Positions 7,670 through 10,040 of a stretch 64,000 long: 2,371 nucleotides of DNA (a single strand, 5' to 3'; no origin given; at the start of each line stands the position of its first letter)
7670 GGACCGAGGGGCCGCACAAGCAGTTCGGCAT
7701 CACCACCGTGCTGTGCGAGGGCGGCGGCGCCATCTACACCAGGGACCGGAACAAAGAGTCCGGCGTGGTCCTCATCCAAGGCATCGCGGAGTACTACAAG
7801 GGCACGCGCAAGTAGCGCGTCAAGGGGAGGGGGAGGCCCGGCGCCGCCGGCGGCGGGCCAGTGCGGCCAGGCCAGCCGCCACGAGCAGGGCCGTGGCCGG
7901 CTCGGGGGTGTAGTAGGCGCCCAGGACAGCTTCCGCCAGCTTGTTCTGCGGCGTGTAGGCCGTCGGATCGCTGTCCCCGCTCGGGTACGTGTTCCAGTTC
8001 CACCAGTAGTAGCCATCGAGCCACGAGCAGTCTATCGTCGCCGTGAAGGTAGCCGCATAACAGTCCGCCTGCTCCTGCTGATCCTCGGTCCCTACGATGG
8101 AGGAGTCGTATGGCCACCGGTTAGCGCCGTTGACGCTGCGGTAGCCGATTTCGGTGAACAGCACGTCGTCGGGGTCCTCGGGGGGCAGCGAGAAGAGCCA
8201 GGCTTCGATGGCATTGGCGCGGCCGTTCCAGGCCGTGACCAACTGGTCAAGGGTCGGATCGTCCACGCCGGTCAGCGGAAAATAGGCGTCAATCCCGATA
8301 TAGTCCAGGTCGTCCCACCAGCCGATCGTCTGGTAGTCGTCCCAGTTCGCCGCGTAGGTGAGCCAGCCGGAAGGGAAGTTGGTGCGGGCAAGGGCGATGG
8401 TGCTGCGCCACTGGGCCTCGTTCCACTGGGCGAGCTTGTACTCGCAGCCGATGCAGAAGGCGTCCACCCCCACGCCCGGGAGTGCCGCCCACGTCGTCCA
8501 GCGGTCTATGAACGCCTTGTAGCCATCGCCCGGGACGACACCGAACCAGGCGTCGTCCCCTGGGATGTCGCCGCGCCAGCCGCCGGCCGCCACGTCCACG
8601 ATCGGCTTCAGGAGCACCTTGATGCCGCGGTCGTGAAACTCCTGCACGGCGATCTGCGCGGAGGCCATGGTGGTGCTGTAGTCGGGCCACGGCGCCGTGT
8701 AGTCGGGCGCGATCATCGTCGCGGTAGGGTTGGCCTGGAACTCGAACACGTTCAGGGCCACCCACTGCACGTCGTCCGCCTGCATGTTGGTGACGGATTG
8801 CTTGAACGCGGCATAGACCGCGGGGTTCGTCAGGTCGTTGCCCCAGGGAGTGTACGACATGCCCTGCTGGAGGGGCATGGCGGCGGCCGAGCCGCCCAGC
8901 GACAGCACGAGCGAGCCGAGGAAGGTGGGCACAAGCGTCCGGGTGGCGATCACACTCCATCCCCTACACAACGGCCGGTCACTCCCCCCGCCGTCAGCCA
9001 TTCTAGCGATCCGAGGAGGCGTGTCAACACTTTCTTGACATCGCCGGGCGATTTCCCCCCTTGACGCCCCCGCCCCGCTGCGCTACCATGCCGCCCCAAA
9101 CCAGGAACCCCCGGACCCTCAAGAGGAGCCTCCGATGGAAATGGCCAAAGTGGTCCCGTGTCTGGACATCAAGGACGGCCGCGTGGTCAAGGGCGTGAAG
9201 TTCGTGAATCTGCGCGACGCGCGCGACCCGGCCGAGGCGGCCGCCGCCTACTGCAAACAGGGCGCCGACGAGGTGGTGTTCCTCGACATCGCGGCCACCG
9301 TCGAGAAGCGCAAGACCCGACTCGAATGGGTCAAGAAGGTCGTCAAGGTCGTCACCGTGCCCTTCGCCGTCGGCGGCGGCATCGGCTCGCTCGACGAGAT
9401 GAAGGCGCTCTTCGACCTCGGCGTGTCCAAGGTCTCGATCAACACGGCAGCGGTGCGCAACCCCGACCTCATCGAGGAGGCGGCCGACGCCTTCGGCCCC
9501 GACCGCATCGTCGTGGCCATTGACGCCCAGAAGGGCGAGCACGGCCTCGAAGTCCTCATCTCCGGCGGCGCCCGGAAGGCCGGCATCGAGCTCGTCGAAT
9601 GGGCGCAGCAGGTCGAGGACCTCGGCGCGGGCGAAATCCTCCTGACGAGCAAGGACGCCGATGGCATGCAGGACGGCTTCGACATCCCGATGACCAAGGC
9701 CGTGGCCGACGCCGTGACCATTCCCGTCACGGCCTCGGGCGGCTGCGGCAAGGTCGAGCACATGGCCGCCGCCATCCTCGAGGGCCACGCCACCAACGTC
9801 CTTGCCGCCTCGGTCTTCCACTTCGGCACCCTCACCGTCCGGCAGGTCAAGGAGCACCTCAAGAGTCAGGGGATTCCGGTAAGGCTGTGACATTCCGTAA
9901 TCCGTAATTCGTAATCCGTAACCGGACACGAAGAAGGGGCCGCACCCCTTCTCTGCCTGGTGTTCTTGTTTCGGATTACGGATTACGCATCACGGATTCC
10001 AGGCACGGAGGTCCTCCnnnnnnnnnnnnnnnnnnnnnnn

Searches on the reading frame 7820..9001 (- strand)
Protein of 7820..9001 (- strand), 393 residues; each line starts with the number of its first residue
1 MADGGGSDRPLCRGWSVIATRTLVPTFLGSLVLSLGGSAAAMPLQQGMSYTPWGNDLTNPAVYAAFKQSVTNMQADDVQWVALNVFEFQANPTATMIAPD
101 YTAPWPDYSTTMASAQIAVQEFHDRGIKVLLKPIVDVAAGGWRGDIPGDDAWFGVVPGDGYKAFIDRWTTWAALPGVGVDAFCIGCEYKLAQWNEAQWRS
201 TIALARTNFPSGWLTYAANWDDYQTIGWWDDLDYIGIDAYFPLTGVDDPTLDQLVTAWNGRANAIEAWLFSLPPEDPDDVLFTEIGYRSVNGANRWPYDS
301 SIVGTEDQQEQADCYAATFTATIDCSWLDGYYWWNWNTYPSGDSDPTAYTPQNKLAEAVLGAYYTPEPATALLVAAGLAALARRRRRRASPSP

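Call 34: search_protein_families(library=pfam, proteins=[window:7820-9001:-], max_evalue=0.001)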
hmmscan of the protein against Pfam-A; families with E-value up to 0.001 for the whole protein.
window:7820-9001:- (393 aa): 2 families
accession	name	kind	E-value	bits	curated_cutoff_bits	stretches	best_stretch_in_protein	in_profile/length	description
PF22612.2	GH113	-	1.7e-43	149.5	27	1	67-339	18-271/289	Glycoside Hydrolase Family 113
PF07589.16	PEP-CTERM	-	0.00034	21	20.7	1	365-386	2-24/24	PEP-CTERM motif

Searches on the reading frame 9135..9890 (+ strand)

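Call 34: search_protein_families(library=pfam, proteins=[window:9135-9890:+], max_evalue=0.001)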
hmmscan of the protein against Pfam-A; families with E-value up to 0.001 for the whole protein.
window:9135-9890:+ (251 aa): 4 families
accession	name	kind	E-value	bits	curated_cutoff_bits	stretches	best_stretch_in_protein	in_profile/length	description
PF00977.27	His_biosynth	-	8.3e-78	261.4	23.6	1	6-233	2-227/228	Histidine biosynthesis protein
PF01207.24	Dus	-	2.3e-08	34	20.4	1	56-117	166-227/311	Dihydrouridine synthase (Dus)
PF03060.21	NMO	-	8.9e-07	29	28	0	58-105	178-224/331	Nitronate monooxygenase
PF02581.23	TMP-TENI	-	7.2e-05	22.7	27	0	32-103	105-177/180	Thiamine monophosphate synthase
